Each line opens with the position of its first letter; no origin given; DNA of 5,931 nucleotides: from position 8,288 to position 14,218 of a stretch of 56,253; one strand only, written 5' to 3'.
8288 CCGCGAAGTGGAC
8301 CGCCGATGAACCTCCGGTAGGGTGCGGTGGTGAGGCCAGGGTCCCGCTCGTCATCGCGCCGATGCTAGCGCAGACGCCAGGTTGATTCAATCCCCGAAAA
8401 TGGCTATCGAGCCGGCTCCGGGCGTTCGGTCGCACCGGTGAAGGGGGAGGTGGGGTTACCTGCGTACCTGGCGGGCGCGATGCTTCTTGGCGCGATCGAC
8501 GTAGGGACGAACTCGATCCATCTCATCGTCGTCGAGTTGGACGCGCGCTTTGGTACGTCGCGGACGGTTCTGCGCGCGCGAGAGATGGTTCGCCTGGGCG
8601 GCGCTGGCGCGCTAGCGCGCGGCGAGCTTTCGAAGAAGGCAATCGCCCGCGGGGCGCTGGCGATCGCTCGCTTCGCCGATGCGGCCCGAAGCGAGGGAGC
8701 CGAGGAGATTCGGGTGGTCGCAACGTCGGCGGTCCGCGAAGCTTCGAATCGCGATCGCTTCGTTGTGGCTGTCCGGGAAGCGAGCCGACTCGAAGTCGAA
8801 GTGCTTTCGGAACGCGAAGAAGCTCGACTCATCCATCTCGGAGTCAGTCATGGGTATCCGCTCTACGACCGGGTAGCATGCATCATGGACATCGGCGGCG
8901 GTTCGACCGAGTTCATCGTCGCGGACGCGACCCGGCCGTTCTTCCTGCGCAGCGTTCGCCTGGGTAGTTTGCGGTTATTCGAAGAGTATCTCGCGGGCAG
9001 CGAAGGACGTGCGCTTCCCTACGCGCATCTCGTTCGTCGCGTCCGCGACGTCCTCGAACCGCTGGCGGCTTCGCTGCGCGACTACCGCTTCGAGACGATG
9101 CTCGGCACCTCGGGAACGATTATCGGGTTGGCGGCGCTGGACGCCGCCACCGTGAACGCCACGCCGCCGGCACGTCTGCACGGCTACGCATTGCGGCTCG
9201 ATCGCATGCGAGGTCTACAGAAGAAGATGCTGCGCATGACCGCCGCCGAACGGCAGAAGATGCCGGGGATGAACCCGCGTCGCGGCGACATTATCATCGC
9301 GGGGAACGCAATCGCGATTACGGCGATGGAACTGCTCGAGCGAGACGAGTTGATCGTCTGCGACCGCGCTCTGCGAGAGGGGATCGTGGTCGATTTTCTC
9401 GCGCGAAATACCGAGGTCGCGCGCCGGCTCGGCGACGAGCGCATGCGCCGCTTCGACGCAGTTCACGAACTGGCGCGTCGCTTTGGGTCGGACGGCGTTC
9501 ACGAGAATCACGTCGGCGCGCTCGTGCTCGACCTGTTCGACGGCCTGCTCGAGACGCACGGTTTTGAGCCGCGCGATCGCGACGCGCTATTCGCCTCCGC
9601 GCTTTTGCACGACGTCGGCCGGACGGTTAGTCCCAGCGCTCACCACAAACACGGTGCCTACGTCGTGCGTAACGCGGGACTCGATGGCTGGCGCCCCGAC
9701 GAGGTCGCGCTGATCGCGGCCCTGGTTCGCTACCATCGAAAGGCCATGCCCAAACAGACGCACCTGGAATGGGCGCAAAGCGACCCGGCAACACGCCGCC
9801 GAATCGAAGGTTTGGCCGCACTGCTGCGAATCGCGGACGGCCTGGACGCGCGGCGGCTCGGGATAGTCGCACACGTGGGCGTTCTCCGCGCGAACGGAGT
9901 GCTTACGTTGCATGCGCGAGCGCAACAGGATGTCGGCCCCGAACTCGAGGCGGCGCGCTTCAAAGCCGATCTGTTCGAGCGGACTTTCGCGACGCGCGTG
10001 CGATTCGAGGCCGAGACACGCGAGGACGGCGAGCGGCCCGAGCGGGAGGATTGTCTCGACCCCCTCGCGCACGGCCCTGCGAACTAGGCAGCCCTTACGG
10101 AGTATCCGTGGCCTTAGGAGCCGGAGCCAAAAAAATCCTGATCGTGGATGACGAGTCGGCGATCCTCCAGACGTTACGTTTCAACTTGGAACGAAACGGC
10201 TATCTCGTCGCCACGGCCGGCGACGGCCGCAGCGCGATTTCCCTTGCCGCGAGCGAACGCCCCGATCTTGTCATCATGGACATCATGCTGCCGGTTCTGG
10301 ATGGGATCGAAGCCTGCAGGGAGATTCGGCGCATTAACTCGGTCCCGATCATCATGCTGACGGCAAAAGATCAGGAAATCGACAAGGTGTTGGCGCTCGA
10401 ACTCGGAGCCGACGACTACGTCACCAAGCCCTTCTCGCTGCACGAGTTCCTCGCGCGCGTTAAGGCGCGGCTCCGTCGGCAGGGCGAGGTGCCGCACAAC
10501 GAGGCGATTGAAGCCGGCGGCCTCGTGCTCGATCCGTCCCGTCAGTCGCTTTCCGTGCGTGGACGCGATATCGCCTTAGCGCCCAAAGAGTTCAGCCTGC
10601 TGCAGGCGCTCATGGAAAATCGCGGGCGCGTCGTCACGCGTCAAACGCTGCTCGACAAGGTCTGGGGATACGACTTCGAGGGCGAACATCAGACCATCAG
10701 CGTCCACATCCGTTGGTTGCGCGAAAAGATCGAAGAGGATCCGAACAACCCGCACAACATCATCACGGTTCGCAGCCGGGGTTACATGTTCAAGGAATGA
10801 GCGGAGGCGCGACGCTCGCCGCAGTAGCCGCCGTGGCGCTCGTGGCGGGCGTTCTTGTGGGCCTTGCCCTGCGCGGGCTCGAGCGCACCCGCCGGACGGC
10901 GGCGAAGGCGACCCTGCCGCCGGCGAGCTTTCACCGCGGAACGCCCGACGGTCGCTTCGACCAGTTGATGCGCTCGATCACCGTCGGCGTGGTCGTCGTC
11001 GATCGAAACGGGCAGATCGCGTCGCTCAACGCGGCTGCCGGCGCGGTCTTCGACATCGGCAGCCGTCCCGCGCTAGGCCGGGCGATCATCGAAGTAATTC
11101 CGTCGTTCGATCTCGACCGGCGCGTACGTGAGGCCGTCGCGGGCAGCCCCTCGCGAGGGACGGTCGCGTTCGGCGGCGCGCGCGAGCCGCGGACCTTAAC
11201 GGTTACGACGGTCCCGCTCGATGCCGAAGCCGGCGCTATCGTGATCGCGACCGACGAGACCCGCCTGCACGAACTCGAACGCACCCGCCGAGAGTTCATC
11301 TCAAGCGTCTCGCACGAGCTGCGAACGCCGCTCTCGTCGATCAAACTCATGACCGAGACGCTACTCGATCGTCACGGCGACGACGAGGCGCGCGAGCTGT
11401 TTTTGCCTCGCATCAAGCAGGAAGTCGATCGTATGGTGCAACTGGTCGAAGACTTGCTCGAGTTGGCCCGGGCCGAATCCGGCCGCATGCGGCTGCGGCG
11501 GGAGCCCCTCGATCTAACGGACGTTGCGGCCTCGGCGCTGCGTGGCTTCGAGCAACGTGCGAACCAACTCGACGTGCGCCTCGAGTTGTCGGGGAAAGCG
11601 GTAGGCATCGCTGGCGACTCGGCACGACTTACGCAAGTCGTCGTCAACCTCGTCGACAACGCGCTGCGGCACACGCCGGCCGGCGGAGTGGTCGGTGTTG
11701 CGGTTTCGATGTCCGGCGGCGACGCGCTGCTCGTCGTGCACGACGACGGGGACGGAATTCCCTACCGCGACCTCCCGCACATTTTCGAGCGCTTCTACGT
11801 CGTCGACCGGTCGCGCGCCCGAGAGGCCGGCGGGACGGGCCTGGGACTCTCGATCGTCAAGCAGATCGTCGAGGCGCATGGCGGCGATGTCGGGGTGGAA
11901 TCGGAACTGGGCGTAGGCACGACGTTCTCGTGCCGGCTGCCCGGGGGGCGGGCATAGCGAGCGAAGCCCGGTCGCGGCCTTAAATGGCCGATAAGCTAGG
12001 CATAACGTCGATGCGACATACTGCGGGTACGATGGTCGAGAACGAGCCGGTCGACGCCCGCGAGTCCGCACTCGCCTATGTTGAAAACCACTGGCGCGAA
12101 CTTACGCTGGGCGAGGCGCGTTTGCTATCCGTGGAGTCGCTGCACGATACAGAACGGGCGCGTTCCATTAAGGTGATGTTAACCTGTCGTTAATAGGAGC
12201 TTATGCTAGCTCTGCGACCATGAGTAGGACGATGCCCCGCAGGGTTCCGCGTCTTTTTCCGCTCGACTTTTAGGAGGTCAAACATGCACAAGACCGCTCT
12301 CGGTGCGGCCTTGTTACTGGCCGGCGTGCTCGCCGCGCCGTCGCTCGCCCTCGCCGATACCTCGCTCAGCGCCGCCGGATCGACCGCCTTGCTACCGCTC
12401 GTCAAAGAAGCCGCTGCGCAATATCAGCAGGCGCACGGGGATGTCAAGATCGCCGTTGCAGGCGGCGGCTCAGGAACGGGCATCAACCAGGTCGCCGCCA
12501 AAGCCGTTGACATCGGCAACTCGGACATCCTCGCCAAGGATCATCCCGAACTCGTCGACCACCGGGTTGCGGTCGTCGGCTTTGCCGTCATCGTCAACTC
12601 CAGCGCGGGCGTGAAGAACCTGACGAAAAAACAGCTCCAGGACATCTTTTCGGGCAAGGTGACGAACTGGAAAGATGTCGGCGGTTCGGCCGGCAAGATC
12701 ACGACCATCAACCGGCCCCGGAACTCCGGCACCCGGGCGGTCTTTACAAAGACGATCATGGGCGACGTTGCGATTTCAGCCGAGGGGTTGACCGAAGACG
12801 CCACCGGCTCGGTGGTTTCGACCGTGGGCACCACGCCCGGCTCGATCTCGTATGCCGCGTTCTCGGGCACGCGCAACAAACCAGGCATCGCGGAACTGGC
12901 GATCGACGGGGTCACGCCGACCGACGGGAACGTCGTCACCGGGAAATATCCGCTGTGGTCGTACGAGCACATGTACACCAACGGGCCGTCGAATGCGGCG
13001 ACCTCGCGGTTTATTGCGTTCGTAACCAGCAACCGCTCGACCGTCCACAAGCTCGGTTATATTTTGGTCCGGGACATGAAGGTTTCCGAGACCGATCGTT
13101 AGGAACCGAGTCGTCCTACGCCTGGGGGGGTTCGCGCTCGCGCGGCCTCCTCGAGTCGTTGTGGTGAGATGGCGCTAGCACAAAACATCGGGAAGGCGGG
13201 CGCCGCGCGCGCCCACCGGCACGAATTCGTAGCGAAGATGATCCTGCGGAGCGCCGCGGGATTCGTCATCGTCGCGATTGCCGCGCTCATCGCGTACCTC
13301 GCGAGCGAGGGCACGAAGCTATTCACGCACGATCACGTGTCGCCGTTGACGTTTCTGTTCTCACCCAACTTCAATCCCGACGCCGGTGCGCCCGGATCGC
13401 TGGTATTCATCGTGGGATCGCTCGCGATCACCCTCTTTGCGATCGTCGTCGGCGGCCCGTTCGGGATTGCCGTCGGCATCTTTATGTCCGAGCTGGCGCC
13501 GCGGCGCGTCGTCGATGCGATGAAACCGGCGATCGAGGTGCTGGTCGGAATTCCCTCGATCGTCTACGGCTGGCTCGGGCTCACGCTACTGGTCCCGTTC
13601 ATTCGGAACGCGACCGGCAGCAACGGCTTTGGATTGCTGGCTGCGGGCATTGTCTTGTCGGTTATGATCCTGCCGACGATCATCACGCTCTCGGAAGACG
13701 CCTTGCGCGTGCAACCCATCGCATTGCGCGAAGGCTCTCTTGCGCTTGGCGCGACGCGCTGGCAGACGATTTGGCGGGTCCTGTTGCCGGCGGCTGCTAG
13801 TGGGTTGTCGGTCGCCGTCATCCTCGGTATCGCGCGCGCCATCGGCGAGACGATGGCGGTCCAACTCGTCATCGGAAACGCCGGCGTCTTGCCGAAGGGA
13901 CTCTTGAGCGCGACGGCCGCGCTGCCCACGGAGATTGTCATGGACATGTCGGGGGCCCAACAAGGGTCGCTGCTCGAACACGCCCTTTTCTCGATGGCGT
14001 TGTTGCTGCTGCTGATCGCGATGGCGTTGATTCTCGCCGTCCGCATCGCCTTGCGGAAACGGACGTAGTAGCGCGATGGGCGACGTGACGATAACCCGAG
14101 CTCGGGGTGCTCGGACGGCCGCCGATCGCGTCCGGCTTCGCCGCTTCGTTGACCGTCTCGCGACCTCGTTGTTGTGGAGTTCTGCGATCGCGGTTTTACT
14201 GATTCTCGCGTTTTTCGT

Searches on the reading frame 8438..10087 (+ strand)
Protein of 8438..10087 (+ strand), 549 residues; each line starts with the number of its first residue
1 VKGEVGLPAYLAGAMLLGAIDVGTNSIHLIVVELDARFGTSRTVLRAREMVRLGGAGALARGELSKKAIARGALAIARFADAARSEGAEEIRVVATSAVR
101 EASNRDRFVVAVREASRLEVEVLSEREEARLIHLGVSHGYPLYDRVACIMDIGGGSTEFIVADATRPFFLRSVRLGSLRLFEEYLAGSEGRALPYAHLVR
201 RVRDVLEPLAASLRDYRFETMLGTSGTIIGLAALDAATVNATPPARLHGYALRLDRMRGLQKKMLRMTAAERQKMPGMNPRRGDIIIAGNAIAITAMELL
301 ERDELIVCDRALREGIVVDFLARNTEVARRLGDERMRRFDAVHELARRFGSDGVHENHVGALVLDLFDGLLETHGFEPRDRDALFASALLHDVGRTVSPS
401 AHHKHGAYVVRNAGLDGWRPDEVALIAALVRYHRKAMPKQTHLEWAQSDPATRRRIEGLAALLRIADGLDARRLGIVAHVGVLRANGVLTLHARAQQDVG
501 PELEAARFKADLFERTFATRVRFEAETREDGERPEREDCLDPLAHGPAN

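Call 56: search_protein_families(library=pfam, proteins=[window:8438-10087:+], max_evalue=0.0001)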
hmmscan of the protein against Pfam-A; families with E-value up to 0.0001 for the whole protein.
window:8438-10087:+ (549 aa): 3 families
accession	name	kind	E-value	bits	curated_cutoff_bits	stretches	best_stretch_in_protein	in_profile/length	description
PF02541.22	Ppx-GppA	-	2.4e-55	188.4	27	1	41-322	10-283/285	Ppx/GppA phosphatase family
PF21447.3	Ppx-GppA_III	-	1.5e-23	84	27.3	1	339-474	3-137/177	Ppx/GppA phosphatase, domain III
PF01966.28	HD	-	4.6e-09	37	22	1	369-471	14-115/116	HD domain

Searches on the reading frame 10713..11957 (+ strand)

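Call 56: search_protein_families(library=pfam, proteins=[window:10713-11957:+], max_evalue=0.0001)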
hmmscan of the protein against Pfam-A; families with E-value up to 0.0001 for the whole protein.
window:10713-11957:+ (414 aa): 4 families
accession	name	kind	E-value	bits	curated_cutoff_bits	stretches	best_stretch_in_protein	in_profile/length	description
PF02518.31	HATPase_c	-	1.5e-31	109.5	26.4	1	301-410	1-108/111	Histidine kinase-, DNA gyrase B-, and HSP90-like ATPase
PF00512.31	HisKA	-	6.4e-21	74.6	26.9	1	192-257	2-66/66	His Kinase A (phospho-acceptor) domain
PF08448.16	PAS_4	-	1.4e-07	32.2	23.1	1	88-186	3-109/110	PAS fold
PF00989.32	PAS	-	3.5e-07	30.7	22.6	1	81-174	2-101/113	PAS fold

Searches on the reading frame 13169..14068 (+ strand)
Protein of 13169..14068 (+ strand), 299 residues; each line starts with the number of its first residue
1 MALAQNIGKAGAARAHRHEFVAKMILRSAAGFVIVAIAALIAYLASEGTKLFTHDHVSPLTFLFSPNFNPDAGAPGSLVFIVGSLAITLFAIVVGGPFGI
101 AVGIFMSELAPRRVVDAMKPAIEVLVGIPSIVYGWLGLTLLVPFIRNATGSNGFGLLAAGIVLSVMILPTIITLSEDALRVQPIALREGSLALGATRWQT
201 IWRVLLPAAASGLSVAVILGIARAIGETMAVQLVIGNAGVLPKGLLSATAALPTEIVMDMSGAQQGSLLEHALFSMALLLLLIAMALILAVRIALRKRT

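Call 56: search_protein_families(library=pfam, proteins=[window:13169-14068:+], max_evalue=0.0001)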
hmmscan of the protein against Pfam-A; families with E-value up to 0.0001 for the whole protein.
window:13169-14068:+ (299 aa): 1 family
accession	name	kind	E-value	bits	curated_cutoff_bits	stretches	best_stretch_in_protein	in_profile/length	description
PF00528.27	BPD_transp_1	-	7.6e-18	65.3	26.4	1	99-291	1-171/184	Binding-protein-dependent transport system inner membrane component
